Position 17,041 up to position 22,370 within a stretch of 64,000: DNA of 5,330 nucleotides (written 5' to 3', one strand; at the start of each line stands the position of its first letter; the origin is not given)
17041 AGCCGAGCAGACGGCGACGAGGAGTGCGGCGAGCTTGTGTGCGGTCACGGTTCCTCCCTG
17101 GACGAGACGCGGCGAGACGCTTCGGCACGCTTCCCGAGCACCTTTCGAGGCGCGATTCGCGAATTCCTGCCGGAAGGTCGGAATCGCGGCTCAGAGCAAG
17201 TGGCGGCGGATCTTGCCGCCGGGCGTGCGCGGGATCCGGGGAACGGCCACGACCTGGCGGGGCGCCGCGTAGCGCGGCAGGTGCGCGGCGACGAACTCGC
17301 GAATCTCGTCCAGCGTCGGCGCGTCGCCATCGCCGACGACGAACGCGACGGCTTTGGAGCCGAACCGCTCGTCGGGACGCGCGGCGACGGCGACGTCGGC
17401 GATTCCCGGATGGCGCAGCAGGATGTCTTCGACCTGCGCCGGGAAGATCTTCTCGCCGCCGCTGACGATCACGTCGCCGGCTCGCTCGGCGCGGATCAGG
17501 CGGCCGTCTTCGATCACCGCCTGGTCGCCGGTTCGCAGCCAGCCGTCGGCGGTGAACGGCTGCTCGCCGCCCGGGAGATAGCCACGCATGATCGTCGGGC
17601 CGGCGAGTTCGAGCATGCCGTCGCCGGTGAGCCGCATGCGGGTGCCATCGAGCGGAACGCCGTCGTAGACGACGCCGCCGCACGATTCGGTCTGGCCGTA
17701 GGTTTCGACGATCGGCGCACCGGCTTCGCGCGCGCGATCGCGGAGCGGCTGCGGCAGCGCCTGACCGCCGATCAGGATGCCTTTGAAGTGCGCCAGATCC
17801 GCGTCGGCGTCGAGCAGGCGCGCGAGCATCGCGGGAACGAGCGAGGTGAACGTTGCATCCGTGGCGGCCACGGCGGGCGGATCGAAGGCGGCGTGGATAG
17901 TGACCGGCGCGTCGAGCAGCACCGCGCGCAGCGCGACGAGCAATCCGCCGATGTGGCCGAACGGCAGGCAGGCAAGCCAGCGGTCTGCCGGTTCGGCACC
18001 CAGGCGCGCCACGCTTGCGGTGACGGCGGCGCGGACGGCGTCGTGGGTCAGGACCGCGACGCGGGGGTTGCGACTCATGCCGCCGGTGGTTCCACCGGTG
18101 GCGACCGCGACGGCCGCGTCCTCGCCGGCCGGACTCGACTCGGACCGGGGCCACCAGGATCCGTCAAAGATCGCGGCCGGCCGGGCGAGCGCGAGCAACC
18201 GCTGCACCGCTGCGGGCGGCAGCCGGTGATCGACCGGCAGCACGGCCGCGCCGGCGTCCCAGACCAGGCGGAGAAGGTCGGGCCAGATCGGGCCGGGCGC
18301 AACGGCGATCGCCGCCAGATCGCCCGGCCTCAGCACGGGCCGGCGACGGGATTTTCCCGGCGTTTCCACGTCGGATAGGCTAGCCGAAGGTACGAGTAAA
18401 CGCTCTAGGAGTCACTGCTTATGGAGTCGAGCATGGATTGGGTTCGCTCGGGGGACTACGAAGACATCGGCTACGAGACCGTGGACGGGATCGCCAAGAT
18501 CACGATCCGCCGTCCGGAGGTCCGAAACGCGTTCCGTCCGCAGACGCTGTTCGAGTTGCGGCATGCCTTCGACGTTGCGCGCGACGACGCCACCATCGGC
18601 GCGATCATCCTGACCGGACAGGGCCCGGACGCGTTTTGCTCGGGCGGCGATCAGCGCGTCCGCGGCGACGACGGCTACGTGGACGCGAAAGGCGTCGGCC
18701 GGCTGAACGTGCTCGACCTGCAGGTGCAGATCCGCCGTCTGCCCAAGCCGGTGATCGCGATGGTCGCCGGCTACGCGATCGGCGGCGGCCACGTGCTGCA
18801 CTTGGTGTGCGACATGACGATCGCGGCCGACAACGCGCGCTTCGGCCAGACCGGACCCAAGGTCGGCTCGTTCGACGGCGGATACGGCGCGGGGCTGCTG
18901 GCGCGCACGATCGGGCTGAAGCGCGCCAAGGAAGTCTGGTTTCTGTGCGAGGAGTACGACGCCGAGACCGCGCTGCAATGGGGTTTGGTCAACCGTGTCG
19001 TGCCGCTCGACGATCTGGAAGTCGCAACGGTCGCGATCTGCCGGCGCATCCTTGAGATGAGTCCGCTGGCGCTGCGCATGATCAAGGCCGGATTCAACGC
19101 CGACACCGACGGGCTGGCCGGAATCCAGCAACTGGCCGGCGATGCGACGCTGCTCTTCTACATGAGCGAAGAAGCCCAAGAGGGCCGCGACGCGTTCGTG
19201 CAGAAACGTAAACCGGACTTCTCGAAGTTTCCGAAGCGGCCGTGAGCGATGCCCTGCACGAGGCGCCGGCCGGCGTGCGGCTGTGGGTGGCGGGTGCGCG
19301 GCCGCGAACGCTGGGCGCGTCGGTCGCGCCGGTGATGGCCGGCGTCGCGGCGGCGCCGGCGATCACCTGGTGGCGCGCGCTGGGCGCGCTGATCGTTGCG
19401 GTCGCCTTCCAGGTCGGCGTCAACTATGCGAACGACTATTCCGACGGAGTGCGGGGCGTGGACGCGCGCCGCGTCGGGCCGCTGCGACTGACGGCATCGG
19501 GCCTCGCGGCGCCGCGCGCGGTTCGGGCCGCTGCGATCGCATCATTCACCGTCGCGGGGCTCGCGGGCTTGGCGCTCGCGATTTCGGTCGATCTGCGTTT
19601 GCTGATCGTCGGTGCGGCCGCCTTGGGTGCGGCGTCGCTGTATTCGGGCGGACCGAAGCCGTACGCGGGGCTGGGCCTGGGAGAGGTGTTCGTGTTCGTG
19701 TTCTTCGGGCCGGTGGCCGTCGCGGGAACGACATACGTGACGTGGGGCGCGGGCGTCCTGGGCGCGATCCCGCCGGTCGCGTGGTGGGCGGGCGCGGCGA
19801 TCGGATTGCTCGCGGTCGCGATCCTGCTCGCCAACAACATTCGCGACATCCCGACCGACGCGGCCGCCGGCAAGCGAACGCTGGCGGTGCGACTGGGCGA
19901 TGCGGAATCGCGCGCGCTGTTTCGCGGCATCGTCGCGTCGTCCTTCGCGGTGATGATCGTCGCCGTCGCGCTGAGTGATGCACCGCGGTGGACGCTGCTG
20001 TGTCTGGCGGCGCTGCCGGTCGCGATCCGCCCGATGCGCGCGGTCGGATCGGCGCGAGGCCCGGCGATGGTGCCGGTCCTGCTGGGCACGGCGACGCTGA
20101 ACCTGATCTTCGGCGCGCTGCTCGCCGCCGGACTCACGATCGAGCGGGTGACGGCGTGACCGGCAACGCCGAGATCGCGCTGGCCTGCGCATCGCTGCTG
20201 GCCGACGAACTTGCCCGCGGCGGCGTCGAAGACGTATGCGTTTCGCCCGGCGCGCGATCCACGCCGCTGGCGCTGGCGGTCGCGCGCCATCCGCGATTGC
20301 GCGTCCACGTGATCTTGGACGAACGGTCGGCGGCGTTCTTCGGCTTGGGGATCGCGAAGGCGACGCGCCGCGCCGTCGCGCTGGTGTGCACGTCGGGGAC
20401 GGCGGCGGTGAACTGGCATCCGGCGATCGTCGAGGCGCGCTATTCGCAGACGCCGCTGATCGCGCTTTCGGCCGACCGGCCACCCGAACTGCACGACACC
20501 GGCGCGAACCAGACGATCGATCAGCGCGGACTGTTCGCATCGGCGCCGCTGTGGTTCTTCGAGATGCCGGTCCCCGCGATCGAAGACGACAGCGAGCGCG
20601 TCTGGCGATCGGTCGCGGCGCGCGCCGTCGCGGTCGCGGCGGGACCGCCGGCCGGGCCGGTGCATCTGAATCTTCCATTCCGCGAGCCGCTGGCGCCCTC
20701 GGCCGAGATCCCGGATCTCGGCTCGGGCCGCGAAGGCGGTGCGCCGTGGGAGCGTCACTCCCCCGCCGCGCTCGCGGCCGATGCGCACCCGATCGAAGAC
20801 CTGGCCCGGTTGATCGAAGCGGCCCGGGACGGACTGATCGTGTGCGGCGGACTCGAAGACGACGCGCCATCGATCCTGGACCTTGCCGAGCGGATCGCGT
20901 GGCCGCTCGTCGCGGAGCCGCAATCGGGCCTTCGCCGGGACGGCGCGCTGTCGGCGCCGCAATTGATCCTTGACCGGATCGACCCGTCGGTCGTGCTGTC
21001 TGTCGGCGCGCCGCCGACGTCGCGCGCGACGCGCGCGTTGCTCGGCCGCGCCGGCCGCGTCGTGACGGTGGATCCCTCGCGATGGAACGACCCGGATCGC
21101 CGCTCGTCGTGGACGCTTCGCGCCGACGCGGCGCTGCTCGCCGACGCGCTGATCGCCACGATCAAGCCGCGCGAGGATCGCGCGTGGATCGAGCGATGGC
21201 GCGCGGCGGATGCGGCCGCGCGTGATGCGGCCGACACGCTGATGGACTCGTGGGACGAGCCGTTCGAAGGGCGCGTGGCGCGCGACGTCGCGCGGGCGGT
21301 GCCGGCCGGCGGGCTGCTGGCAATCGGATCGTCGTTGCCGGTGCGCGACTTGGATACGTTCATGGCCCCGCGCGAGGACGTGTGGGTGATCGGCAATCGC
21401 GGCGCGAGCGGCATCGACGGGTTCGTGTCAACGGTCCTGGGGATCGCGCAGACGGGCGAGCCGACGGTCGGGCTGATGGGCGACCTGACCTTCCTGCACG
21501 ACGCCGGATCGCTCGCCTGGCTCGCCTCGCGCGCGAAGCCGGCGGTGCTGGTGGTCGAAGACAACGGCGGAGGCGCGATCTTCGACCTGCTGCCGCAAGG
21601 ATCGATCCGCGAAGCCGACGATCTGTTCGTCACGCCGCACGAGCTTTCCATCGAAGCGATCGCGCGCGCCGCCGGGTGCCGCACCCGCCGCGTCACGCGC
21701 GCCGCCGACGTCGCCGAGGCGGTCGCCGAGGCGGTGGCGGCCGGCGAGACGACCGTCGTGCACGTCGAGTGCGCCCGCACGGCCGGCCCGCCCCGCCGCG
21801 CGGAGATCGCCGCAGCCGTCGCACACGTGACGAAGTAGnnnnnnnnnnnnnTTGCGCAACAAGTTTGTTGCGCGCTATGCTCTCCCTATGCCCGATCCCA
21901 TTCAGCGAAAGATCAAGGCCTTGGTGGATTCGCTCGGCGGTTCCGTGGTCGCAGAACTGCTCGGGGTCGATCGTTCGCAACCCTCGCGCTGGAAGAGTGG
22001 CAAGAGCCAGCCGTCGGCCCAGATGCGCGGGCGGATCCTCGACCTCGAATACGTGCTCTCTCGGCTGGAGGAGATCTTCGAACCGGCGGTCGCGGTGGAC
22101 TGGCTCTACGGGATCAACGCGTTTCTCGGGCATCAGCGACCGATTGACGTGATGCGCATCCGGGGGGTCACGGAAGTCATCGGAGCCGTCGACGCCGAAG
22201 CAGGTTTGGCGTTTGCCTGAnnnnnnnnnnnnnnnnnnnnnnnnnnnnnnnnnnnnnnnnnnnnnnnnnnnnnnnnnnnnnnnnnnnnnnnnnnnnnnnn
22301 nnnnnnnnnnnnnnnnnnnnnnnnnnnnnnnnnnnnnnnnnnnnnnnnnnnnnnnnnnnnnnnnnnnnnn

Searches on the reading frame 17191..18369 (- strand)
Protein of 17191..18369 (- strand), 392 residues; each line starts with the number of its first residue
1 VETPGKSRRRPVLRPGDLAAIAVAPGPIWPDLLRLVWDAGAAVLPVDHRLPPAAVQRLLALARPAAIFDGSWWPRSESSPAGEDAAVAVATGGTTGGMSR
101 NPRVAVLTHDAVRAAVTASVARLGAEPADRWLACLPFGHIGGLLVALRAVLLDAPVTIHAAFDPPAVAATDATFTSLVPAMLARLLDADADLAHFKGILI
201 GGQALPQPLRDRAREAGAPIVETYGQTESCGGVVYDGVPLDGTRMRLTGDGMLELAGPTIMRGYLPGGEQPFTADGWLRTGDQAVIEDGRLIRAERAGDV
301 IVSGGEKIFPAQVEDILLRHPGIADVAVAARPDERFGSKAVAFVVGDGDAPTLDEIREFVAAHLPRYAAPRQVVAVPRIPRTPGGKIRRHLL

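Call 52: search_protein_families(library=pfam, proteins=[window:17191-18369:-], max_evalue=0.001)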
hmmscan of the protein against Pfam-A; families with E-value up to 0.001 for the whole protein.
window:17191-18369:- (392 aa): 2 families
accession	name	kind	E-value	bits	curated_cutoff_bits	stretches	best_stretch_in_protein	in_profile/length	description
PF00501.34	AMP-binding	-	6.3e-29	101.4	29.9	1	74-247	153-355/384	AMP-binding enzyme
PF13193.12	AMP-binding_C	-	3.4e-18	66.8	24.5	1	312-386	1-76/76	AMP-binding enzyme C-terminal domain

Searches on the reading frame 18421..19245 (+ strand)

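Call 52: search_protein_families(library=pfam, proteins=[window:18421-19245:+], max_evalue=0.001)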
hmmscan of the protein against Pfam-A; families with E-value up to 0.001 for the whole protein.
window:18421-19245:+ (274 aa): 2 families
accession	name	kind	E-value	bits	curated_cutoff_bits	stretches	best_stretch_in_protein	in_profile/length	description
PF00378.25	ECH_1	-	7.6e-76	255.2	27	1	21-268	3-249/251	Enoyl-CoA hydratase/isomerase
PF16113.10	ECH_2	-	4.1e-17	63.1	27.2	1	25-201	2-179/335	Enoyl-CoA hydratase/isomerase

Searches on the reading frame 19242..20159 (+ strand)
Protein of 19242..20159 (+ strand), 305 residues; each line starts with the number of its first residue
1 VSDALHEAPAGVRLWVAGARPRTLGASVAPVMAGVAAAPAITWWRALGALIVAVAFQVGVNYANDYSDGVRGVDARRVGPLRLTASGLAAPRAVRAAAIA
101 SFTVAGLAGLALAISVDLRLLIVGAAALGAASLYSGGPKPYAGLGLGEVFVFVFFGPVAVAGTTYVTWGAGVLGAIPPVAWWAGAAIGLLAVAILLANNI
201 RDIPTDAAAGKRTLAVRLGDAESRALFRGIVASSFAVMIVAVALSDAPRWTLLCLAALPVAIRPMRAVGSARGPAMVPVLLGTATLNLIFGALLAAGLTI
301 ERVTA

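Call 52: search_protein_families(library=pfam, proteins=[window:19242-20159:+], max_evalue=0.001)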
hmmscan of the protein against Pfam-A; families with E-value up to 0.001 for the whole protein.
window:19242-20159:+ (305 aa): 1 family
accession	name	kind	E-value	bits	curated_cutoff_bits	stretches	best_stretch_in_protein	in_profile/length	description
PF01040.23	UbiA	-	3.1e-25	89.3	34.2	1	28-262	2-225/250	UbiA prenyltransferase family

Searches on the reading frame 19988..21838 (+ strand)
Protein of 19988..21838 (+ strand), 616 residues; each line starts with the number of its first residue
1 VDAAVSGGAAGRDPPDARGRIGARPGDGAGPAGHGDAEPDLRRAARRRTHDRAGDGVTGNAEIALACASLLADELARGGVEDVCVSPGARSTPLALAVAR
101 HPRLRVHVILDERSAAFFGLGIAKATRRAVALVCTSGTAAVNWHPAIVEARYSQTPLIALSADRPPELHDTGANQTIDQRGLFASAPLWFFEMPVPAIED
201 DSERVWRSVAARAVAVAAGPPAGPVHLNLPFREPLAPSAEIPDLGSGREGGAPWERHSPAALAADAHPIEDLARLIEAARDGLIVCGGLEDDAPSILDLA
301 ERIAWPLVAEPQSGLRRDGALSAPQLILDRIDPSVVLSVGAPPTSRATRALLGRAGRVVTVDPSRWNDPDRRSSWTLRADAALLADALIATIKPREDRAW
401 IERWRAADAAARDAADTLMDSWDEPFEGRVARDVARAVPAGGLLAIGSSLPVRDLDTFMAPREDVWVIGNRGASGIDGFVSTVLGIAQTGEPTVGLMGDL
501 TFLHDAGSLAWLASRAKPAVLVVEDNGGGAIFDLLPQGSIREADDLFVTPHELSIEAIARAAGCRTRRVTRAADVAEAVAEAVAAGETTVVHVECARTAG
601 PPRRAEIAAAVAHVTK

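Call 9: search_protein_families(library=pfam, proteins=[window:19988-21838:+], max_evalue=0.01)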
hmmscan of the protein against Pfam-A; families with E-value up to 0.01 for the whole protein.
window:19988-21838:+ (616 aa): 2 families
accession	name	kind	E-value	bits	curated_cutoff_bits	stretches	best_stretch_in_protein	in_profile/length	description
PF02776.23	TPP_enzyme_N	-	8.6e-21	74.4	26.8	1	68-181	4-118/119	Thiamine pyrophosphate enzyme, N-terminal TPP binding domain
PF02775.26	TPP_enzyme_C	-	1.9e-09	37.9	21.9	1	485-593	39-151/151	Thiamine pyrophosphate enzyme, C-terminal TPP binding domain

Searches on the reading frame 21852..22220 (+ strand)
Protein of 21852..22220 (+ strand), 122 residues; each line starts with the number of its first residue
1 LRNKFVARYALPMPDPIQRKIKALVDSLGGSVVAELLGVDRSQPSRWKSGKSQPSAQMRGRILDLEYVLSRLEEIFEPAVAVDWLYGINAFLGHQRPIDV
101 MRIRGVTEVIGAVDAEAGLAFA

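Call 9: search_protein_families(library=pfam, proteins=[window:21852-22220:+], max_evalue=0.01)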
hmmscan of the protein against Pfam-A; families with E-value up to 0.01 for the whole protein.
window:21852-22220:+ (122 aa): 2 families
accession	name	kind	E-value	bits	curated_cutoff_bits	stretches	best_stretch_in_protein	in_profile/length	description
PF09722.15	Xre_MbcA_ParS_C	-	7.1e-05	23.1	24.5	1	72-117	2-49/51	Antitoxin Xre/MbcA/ParS C-terminal toxin-binding domain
PF05269.17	Phage_CII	-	0.0065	17.1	21.3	1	25-49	21-45/91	Bacteriophage CII protein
